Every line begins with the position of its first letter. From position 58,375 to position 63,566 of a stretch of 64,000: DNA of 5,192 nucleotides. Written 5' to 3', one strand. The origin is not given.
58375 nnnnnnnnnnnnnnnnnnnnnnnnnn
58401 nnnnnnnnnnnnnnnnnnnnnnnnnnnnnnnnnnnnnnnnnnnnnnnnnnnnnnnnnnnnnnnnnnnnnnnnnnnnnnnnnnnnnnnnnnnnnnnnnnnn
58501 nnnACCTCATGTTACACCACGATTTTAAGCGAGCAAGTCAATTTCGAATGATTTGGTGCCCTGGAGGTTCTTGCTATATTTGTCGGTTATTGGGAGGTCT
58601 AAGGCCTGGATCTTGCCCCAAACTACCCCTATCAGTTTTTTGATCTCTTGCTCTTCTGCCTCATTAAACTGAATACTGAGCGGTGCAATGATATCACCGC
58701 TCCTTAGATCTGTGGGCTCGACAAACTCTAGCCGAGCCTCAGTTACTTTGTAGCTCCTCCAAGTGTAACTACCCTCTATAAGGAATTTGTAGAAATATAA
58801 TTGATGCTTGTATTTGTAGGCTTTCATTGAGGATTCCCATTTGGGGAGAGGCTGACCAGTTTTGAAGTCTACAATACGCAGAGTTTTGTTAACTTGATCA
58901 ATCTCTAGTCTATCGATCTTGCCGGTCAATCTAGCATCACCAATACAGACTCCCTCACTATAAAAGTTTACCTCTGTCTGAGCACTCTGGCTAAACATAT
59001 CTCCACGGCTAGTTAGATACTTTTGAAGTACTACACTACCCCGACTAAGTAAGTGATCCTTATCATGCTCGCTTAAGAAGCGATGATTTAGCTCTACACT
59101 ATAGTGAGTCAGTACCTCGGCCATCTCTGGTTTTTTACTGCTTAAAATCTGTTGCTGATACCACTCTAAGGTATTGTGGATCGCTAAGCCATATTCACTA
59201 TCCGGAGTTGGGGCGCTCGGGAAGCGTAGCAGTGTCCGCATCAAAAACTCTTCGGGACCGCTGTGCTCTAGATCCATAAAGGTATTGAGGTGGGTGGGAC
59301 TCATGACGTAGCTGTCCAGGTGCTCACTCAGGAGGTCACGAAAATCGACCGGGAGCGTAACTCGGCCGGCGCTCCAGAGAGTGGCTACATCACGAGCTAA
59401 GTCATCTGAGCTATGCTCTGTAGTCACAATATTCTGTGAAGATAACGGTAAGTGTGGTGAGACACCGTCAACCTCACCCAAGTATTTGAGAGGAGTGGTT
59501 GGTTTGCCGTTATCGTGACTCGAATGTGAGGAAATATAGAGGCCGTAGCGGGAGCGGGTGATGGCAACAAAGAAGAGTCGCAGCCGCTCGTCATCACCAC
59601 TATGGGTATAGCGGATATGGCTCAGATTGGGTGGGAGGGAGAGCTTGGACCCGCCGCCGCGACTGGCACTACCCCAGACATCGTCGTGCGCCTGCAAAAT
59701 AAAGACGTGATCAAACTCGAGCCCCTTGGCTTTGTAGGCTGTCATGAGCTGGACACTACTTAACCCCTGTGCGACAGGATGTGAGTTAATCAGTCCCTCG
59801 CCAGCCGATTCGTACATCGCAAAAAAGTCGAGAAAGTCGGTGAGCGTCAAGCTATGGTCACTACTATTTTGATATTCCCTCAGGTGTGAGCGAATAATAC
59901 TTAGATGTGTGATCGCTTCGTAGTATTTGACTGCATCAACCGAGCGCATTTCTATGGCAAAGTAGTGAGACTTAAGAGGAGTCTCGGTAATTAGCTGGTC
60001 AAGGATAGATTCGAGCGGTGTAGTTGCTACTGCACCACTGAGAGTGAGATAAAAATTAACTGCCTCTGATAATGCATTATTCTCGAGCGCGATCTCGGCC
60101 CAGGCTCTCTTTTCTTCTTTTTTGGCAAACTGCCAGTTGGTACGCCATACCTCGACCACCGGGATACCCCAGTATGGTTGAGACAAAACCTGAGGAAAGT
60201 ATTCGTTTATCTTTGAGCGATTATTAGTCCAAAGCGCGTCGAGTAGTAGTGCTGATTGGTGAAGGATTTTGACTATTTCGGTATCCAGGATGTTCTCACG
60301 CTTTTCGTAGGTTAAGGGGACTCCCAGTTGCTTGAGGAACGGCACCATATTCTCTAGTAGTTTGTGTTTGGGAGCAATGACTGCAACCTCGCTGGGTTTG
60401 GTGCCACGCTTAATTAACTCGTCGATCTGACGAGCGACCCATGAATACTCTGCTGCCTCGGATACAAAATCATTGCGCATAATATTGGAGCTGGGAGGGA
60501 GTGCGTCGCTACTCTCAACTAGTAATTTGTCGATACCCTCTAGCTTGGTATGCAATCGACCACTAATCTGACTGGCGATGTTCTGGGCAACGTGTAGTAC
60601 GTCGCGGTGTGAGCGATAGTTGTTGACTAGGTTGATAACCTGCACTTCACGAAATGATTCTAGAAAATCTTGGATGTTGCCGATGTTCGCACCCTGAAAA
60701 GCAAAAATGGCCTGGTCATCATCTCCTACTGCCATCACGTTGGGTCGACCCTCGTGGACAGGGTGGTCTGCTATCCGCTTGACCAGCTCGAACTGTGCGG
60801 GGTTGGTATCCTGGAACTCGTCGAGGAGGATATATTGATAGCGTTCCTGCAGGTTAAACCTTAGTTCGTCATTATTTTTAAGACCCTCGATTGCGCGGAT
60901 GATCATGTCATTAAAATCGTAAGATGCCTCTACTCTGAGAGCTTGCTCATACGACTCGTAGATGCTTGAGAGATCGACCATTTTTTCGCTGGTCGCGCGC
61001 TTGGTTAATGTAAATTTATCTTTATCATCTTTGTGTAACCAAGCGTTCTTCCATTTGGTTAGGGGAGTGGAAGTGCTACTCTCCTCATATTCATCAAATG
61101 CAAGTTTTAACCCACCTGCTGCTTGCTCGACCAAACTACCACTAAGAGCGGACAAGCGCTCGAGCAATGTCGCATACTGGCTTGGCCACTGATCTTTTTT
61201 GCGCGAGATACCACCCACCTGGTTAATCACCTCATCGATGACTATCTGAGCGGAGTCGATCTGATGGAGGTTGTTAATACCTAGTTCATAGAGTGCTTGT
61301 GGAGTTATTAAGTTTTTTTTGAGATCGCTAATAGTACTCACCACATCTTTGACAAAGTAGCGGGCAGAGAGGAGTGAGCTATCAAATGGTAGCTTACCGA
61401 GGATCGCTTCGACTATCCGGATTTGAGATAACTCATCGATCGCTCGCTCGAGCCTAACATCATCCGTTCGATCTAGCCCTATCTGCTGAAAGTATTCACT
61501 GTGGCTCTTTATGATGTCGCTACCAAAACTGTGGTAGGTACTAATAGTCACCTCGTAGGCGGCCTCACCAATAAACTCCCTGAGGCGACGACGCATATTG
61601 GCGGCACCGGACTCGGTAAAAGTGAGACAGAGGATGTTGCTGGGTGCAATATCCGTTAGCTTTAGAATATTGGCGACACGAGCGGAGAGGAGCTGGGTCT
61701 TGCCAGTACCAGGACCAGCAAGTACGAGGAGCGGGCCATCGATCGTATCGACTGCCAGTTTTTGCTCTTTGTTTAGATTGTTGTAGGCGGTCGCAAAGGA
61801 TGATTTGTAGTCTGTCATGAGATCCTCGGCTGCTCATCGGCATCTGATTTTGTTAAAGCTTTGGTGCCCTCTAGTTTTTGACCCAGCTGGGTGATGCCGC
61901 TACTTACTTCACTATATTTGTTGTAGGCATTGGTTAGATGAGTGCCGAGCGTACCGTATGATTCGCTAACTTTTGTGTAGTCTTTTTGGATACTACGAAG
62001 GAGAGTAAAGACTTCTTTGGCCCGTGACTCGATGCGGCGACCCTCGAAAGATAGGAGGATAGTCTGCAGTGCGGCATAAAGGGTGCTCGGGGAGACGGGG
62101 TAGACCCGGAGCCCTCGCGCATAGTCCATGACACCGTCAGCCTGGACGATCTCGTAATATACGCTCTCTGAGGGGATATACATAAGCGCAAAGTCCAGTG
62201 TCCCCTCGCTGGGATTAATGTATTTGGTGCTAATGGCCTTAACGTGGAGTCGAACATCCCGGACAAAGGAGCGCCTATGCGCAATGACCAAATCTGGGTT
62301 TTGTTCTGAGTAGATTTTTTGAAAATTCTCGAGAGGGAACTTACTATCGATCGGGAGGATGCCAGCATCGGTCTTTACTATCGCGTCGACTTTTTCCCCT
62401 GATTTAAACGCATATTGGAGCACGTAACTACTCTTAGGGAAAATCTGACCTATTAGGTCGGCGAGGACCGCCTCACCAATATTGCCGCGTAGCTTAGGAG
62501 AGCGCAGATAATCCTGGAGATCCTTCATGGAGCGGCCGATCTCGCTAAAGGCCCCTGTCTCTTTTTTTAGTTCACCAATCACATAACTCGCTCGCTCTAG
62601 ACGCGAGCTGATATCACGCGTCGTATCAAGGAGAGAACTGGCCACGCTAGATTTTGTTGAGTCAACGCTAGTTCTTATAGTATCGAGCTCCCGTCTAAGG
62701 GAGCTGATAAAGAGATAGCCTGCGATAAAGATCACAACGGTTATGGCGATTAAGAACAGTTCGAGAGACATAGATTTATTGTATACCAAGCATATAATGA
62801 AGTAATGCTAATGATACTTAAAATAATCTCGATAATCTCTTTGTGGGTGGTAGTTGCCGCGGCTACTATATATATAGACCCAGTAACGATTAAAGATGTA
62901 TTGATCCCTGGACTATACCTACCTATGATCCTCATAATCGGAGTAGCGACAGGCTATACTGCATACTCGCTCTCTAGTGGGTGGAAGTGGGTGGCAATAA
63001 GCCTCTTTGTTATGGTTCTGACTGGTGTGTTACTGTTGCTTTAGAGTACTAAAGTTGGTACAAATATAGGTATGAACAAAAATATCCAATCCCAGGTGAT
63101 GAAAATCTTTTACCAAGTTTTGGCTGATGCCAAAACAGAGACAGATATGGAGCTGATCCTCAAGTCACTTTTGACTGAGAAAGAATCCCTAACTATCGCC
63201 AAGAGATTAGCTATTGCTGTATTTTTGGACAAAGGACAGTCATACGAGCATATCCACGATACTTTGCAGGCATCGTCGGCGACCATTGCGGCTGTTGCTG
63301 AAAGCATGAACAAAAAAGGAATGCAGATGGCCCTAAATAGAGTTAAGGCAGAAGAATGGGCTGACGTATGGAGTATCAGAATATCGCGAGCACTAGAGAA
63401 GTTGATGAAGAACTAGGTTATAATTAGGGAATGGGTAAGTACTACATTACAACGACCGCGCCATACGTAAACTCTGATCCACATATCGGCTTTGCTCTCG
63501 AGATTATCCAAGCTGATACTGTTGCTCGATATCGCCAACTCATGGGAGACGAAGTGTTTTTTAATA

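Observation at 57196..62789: rmuC, recB-like helicase-nuclease and recD/PIF1-like helicase in one operon with no RecC/AddB partner in sight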

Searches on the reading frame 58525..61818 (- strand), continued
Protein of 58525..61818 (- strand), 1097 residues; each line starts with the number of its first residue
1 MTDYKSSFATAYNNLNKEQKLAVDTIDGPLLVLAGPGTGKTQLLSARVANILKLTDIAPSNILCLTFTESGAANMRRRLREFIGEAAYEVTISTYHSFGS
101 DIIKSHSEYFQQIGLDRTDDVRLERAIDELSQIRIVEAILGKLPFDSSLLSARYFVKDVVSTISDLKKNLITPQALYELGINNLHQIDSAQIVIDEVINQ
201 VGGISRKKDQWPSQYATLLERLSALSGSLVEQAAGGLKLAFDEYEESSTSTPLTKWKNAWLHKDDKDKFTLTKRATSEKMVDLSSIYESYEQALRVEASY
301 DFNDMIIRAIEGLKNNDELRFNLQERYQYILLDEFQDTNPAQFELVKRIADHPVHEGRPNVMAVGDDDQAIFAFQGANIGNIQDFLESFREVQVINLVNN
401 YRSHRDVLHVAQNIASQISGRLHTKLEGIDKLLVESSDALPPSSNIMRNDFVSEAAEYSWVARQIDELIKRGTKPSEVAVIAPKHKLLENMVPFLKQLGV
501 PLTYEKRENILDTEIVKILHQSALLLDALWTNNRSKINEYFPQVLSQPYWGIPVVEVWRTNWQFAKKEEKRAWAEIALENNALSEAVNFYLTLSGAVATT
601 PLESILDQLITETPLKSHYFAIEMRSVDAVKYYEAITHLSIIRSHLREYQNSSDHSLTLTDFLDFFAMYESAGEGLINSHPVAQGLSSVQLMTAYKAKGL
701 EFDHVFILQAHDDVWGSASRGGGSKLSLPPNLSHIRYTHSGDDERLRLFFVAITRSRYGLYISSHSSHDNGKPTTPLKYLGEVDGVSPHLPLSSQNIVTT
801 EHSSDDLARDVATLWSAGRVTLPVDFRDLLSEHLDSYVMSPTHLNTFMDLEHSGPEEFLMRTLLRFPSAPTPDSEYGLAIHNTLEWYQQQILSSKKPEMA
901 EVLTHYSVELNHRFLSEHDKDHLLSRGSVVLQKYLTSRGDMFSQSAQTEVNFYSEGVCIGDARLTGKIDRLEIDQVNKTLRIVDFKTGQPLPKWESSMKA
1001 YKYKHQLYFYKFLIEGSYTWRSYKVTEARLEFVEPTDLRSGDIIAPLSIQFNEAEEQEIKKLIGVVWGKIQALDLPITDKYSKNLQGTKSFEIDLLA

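Call 66: fold_search(model_id=the predicted structure, library=pdb)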
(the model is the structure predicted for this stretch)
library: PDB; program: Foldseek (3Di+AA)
matches with E <= 10: 656; with E <= 0.001: 85
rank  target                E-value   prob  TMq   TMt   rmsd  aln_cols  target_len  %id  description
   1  4cej_A                4.4e-32  1.00  0.49  0.46  19.6      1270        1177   16  Crystal structure of AddAB-DNA-ADPNP complex at 3 Angstrom resolution (released 2014-03-12)
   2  4c2t_C                1.7e-30  1.00  0.40  0.64  12.2       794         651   21  Crystal structure of full length Deinococcus radiodurans UvrD in complex with DNA (released 2013-10-30)
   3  4cei_A                1.7e-30  1.00  0.51  0.48  19.4      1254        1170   17  Crystal structure of ADPNP-bound AddAB with a forked DNA substrate (released 2014-03-12)
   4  4ceh_A                2.4e-30  1.00  0.50  0.48  19.6      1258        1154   16  Crystal structure of AddAB with a forked DNA substrate (released 2014-03-12)
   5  4c30_F                2.6e-29  1.00  0.39  0.65  11.7       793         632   21  Crystal structure of Deinococcus radiodurans UvrD in complex with DNA, form 2 (released 2013-10-30)
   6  1qhg                  4.6e-29  1.00  0.39  0.66  14.1       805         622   22  STRUCTURE OF DNA HELICASE MUTANT WITH ADPNP (released 1999-07-13)
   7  4c2t_D                5.2e-29  1.00  0.40  0.65  12.1       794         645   22  Crystal structure of full length Deinococcus radiodurans UvrD in complex with DNA (released 2013-10-30)
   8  1pjr                  6.8e-29  1.00  0.39  0.66  14.0       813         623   22  STRUCTURE OF DNA HELICASE (released 1997-12-03)
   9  3u44_A                7.5e-29  1.00  0.51  0.50  18.7      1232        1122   18  Crystal structure of AddAB-DNA complex (released 2012-03-21)
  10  4c30_A                9.7e-29  1.00  0.40  0.66  11.6       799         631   21  Crystal structure of Deinococcus radiodurans UvrD in complex with DNA, form 2 (released 2013-10-30)
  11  4c2t_A                1.3e-28  1.00  0.40  0.65  11.8       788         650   22  Crystal structure of full length Deinococcus radiodurans UvrD in complex with DNA (released 2013-10-30)
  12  4c30_I                1.3e-28  1.00  0.39  0.65  11.9       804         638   21  Crystal structure of Deinococcus radiodurans UvrD in complex with DNA, form 2 (released 2013-10-30)
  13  2is6_B                1.4e-28  1.00  0.40  0.64  11.5       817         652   21  Crystal structure of UvrD-DNA-ADPMgF3 ternary complex (released 2007-01-09)
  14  4c30_D                1.5e-28  1.00  0.39  0.64  11.9       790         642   22  Crystal structure of Deinococcus radiodurans UvrD in complex with DNA, form 2 (released 2013-10-30)
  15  3pjr_A                2.9e-28  1.00  0.40  0.65  12.9       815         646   22  HELICASE SUBSTRATE COMPLEX (released 1999-04-08)
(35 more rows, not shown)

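Call 68: find_encoding_contigs(protein=P0020, flank=8000, max_places=1)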
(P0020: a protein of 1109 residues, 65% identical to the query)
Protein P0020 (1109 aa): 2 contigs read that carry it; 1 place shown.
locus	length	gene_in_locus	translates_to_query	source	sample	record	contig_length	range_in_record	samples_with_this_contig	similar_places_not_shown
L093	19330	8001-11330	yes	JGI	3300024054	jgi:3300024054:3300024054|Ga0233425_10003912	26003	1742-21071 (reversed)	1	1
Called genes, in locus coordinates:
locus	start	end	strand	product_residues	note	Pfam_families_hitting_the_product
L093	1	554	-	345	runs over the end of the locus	PF00953:Glycos_transf_4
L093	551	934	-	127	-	-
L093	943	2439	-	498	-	PF27757:Competence-induced_Ccs4_N (weak)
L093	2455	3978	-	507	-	-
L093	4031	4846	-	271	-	PF01026:TatD_DNase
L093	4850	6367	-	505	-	PF00133:tRNA-synt_1 (weak), PF01406:tRNA-synt_1e (faint), PF09334:tRNA-synt_1g, PF00133:tRNA-synt_1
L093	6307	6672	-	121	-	PF01371:Trp_repressor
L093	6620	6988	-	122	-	-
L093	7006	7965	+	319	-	PF02646:RmuC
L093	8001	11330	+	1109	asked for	PF00580:UvrD-helicase, PF13245:AAA_19, PF13361:UvrD_C, PF13538:UvrD_C_2 (faint), PF12705:PDDEXK_1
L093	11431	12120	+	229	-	PF03372:Exo_endo_phos, PF14529:Exo_endo_phos_2 (weak)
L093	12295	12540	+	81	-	-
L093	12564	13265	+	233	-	PF08713:DNA_alkylation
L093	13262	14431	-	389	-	PF07690:MFS_1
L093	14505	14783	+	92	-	PF14242:DUF4342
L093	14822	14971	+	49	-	-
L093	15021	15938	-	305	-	PF02388:FemAB, PF13480:Acetyltransf_6, PF02388:FemAB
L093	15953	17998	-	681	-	PF00580:UvrD-helicase, PF13245:AAA_19, PF13604:AAA_30 (faint), PF01443:Viral_helicase1 (faint), PF13361:UvrD_C, PF13538:UvrD_C_2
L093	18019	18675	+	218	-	PF00121:TIM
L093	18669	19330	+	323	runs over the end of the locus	PF03816:LytR_cpsA_psr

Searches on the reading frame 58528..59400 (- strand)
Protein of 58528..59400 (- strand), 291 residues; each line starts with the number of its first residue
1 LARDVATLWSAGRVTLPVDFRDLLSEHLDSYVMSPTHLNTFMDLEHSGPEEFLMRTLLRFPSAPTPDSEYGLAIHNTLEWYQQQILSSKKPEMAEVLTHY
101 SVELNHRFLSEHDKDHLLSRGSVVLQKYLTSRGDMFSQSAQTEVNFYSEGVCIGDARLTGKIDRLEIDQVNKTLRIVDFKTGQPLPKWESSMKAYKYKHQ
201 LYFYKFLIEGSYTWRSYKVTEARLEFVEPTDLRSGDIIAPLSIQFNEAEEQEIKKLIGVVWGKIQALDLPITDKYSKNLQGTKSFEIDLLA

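Call 56: search_solved_structures(query=window:58528-59400:-, max_evalue=10)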
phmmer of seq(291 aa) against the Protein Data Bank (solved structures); distinct sequences matched with E-value up to 10: 0.

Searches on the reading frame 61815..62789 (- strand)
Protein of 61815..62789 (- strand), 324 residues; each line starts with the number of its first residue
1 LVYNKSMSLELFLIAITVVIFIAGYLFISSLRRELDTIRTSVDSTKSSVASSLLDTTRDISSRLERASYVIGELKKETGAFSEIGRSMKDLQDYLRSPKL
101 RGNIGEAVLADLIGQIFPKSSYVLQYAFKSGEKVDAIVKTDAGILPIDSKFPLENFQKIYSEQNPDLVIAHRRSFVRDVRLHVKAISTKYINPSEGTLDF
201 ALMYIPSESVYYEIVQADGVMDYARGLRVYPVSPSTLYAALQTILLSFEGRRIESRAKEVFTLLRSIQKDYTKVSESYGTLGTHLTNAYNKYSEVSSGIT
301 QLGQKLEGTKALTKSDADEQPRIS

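Call 4: search_protein_families(library=pfam, proteins=[window:61815-62789:-], max_evalue=0.01)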
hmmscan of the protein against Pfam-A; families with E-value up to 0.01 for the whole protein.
window:61815-62789:- (324 aa): 1 family
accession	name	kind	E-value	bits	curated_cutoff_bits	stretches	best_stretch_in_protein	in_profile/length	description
PF02646.22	RmuC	-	3.6e-51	174.4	26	1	35-316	3-288/291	RmuC family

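Call 5: search_protein_families(library=ncbifam, proteins=[window:61815-62789:-], max_evalue=0.01)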
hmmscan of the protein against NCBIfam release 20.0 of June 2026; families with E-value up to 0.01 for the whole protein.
window:61815-62789:- (324 aa): 1 family
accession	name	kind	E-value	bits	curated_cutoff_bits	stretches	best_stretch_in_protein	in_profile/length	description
NF007686.0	PRK10361.1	equivalog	4.9e-05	22.2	810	1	101-278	202-396/475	DNA recombination protein RmuC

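Call 6: search_protein_families(library=padloc, proteins=[window:61815-62789:-], max_evalue=0.01)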
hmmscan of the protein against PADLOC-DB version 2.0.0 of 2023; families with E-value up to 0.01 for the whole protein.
window:61815-62789:- (324 aa): 2 families
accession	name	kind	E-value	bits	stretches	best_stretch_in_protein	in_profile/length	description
PDLC03812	RTasRmuC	-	1.8e-08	31.4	1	98-294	192-397/439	DRT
PDLC02753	PbeC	-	1.7e-05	21.4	0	108-141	136-167/648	PbeC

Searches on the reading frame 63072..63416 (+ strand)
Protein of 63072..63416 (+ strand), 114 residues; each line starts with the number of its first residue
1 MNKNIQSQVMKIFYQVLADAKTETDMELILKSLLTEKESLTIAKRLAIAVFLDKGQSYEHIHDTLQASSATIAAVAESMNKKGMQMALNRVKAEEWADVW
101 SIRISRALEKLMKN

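Call 4: search_protein_families(library=pfam, proteins=[window:63072-63416:+], max_evalue=0.01)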
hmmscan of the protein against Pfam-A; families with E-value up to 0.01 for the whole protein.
window:63072-63416:+ (114 aa): 1 family
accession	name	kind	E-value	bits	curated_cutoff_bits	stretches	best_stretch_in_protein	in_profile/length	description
PF01371.25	Trp_repressor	-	7.7e-12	45.6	27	1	10-82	3-76/88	Trp repressor protein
